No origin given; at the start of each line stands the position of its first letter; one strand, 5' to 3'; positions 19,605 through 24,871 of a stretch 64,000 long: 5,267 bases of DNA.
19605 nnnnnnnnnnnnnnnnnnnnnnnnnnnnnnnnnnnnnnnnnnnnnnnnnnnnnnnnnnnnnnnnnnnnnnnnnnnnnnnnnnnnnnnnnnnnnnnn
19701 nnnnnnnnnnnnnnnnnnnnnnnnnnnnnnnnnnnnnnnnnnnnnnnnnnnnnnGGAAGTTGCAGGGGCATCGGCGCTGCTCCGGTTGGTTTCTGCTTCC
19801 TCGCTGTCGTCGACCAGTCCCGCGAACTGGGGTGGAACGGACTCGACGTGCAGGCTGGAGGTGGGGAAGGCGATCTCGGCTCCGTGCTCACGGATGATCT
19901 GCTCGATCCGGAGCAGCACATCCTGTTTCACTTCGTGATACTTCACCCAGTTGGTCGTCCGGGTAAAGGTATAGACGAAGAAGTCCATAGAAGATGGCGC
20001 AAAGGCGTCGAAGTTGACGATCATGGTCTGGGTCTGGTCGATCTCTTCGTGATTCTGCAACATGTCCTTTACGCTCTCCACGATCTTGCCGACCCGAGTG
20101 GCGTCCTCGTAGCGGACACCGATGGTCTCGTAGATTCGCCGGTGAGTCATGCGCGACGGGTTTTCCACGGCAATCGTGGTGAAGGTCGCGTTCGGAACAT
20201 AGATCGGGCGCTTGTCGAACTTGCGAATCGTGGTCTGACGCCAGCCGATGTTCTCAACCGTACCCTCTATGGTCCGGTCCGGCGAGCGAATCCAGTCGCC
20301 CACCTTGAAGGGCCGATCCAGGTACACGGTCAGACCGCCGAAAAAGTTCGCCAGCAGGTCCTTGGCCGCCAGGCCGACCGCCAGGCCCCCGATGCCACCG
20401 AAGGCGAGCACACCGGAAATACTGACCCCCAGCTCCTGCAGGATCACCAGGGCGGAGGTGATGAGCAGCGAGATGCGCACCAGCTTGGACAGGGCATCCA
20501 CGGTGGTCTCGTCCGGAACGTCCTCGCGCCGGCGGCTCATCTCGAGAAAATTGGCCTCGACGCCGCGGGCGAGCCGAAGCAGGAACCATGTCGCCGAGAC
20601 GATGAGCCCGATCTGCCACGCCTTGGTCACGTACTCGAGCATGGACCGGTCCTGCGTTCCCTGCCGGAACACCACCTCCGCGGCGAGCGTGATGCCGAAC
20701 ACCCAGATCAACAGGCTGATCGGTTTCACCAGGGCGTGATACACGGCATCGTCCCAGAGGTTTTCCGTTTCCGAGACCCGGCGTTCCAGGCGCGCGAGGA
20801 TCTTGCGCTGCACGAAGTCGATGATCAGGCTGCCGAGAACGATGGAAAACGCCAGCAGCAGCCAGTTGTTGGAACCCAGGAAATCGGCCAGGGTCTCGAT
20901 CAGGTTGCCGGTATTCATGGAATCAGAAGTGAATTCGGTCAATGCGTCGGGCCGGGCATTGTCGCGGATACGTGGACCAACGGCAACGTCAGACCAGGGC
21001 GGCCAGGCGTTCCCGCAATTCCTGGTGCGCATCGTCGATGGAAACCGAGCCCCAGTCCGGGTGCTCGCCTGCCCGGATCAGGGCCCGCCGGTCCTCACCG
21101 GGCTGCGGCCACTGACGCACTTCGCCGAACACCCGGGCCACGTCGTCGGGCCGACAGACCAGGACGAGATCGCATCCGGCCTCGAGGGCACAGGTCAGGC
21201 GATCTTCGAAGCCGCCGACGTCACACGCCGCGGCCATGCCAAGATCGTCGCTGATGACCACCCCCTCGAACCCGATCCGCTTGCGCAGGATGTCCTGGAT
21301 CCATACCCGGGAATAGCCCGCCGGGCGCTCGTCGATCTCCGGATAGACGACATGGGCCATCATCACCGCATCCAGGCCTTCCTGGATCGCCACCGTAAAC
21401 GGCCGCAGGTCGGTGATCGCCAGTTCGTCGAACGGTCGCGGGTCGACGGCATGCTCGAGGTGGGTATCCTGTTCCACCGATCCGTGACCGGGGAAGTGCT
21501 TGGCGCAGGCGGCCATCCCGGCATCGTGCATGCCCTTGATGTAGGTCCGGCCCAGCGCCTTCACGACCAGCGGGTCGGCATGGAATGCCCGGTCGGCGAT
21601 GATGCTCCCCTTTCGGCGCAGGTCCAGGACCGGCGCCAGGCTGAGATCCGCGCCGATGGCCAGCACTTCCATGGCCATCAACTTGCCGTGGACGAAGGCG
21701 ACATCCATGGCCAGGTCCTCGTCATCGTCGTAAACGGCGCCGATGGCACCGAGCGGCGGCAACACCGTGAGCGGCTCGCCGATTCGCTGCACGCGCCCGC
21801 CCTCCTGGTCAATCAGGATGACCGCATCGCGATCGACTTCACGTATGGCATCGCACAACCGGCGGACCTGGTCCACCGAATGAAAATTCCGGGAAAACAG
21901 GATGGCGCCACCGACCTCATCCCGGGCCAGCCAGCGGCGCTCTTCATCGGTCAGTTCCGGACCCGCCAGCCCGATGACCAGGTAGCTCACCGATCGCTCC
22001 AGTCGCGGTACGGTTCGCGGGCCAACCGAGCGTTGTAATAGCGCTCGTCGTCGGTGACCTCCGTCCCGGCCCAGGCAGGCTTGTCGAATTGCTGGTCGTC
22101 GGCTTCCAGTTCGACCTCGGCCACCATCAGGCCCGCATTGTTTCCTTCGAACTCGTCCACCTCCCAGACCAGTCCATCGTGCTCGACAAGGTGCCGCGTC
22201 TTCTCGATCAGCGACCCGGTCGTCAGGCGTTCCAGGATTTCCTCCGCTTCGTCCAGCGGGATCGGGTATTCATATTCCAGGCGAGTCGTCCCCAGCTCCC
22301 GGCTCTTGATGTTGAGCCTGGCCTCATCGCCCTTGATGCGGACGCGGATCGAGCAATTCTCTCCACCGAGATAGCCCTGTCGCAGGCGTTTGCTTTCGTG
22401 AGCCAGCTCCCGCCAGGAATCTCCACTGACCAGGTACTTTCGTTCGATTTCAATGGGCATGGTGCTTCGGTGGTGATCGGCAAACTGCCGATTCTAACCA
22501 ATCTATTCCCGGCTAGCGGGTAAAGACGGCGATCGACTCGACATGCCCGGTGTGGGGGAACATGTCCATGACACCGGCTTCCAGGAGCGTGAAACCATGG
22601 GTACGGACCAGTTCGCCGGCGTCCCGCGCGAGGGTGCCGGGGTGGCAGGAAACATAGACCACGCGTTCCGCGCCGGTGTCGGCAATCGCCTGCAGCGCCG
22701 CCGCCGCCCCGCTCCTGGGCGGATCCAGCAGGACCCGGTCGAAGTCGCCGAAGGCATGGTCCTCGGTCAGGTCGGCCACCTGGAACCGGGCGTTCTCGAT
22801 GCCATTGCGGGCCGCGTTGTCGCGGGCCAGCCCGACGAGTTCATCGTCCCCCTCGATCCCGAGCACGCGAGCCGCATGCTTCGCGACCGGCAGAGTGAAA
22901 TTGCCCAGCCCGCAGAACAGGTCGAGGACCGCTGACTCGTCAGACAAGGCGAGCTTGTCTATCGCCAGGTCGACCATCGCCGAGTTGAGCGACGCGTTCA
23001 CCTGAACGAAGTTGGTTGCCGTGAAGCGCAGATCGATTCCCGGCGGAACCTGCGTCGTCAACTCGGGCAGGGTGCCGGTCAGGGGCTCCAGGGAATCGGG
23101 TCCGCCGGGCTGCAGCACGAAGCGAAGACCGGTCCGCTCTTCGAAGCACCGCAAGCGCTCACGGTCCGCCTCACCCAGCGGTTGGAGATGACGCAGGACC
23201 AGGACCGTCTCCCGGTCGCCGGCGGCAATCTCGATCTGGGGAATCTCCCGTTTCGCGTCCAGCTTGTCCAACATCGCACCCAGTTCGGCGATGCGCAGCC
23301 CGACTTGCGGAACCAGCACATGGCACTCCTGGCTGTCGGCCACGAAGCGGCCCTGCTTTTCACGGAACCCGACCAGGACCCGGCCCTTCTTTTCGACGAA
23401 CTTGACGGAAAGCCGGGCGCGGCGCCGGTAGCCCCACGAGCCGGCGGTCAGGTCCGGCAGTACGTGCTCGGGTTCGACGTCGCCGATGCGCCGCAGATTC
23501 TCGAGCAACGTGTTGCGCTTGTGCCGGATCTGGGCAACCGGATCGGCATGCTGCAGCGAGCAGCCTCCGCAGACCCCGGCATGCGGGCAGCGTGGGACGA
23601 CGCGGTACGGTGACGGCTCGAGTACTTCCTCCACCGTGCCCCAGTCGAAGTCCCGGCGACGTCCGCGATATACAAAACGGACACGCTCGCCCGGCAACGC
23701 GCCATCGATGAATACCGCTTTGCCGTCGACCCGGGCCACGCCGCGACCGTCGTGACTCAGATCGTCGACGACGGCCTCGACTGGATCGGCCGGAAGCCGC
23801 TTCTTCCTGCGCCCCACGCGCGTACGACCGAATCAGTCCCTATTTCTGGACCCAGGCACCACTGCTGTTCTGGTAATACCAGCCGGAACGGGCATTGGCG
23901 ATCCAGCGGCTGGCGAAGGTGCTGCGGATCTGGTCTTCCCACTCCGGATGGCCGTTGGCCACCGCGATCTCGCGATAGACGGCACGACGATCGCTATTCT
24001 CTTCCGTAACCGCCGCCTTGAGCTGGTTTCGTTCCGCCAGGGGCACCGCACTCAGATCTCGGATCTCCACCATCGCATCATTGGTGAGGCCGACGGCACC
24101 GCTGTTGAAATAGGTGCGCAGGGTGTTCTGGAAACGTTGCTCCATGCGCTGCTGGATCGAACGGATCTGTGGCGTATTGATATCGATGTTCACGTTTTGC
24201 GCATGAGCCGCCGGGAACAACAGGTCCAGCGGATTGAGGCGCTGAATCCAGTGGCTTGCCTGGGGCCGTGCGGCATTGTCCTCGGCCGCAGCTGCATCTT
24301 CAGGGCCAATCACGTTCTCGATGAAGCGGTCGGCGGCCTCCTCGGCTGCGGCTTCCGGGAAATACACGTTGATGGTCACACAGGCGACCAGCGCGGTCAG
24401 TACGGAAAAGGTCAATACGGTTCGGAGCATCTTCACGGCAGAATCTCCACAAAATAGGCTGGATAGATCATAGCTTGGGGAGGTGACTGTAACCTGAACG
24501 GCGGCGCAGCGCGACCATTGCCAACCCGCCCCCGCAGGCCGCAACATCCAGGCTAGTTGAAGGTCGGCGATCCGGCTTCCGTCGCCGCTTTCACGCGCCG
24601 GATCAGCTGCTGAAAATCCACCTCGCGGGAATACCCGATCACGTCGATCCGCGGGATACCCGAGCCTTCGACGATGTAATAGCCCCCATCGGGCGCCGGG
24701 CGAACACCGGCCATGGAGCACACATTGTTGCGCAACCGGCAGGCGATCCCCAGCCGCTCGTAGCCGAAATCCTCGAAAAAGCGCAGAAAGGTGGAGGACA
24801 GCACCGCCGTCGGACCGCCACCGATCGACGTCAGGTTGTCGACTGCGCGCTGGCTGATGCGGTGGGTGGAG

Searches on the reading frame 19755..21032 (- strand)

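Call 12: search_protein_families(library=pfam, proteins=[window:19755-21032:-], max_evalue=0.001)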
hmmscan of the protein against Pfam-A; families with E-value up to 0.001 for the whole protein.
window:19755-21032:- (426 aa): 3 families
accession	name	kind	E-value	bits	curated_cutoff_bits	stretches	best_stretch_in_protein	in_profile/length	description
PF00924.24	MS_channel_2nd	-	5.6e-22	78.1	20.2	1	225-294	1-68/68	Mechanosensitive ion channel, beta-domain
PF21082.3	MS_channel_3rd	-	5e-15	56.1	21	1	303-387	4-88/88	Mechanosensitive ion channel MscS, C-terminal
PF21088.3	MS_channel_1st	-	1.3e-08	35.1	23.1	1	183-224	1-42/42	Mechanosensitive ion channel, transmembrane helices 2/3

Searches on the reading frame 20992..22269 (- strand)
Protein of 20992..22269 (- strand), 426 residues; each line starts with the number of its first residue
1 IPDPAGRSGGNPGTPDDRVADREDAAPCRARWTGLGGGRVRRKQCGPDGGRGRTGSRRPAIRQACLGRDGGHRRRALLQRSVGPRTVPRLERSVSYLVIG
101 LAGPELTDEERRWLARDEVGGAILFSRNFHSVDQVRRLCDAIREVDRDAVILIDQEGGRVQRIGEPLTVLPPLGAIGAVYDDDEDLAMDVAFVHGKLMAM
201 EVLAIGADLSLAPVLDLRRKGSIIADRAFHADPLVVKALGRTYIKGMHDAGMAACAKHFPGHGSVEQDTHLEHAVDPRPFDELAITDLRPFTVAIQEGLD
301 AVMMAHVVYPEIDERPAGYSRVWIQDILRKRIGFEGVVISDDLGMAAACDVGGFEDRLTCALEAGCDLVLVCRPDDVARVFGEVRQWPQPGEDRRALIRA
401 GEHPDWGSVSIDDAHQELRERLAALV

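Call 11: search_protein_families(library=pfam, proteins=[window:20992-22269:-], max_evalue=0.001)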
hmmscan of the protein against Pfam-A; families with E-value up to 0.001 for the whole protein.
window:20992-22269:- (426 aa): 1 family
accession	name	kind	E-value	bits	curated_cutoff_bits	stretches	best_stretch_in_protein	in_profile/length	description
PF00933.27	Glyco_hydro_3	-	4.9e-77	259.9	27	1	105-375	15-285/316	Glycosyl hydrolase family 3 N terminal domain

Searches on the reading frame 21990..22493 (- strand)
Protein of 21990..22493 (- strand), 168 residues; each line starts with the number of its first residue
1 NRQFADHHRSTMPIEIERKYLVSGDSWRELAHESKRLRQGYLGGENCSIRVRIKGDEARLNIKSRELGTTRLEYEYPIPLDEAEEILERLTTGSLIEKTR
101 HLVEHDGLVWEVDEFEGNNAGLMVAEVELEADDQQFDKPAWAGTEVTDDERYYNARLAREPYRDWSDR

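Call 12: search_protein_families(library=pfam, proteins=[window:21990-22493:-], max_evalue=0.001)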
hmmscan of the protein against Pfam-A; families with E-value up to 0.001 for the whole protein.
window:21990-22493:- (168 aa): 1 family
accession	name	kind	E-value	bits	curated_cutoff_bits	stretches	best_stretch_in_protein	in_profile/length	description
PF01928.26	CYTH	-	1.1e-16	61.7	23.2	1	14-153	2-179/179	CYTH domain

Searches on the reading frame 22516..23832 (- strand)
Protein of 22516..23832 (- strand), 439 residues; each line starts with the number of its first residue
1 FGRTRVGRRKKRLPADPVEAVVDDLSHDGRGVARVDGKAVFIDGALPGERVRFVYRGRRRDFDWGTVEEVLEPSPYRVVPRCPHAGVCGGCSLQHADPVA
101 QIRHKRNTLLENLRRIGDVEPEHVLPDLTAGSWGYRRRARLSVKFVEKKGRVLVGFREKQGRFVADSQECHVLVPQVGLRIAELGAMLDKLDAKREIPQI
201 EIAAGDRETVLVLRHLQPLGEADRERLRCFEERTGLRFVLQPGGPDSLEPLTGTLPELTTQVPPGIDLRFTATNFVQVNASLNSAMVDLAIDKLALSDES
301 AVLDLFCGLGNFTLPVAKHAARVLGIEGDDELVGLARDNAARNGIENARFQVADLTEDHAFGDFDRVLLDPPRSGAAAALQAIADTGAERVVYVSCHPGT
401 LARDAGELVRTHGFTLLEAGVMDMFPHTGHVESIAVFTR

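Call 11: search_protein_families(library=pfam, proteins=[window:22516-23832:-], max_evalue=0.001)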
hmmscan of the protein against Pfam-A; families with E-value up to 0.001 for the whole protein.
window:22516-23832:- (439 aa): 10 families
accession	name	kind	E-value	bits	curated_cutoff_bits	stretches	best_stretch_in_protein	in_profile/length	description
PF05958.17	tRNA_U5-meth_tr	-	3.5e-24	85.9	23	1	269-434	173-351/357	tRNA (Uracil-5-)-methyltransferase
PF13847.12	Methyltransf_31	-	7.2e-10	39.2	27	1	297-378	2-82/145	Methyltransferase domain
PF13649.12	Methyltransf_25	-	6e-09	36.9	27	1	302-368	1-69/97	Methyltransferase domain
PF05175.20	MTS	-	4.6e-08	33.3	23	1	292-376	25-112/170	Methyltransferase small domain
PF01938.26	TRAM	-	9e-08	32.3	21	1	19-51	9-44/61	TRAM domain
PF02475.24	TRM5-TYW2_MTfase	-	2.3e-07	31.4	28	1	297-374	35-115/164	TRM5/TYW2 methyltransferase domain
PF08241.18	Methyltransf_11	-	2.1e-05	25.5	21.2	1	303-368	1-65/95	Methyltransferase domain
PF01189.24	Methyltr_RsmB-F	-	6.1e-05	23.2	27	1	294-377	4-93/199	16S rRNA methyltransferase RsmB/F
PF00398.26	RrnaAD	-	0.00019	21.1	24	1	283-338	15-70/263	Ribosomal RNA adenine dimethylase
PF03602.21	Cons_hypoth95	-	0.00078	19.6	24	0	299-376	42-126/182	Conserved hypothetical protein 95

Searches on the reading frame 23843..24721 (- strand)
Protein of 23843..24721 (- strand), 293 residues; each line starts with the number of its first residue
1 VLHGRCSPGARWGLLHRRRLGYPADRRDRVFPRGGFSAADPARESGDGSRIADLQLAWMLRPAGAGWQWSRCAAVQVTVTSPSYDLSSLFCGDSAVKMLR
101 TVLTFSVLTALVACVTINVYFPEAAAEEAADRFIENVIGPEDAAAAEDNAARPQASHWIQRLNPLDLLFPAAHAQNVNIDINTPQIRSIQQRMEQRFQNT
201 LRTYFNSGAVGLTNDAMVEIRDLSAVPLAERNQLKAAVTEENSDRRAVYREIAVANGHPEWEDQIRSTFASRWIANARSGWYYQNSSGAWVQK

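Call 11: search_protein_families(library=pfam, proteins=[window:23843-24721:-], max_evalue=0.001)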
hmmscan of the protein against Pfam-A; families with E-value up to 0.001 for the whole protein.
window:23843-24721:- (293 aa): 1 family
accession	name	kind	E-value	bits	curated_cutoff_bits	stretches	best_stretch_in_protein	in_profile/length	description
PF07027.17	DUF1318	-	8.1e-20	71.6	27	1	196-293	3-92/92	Protein of unknown function (DUF1318)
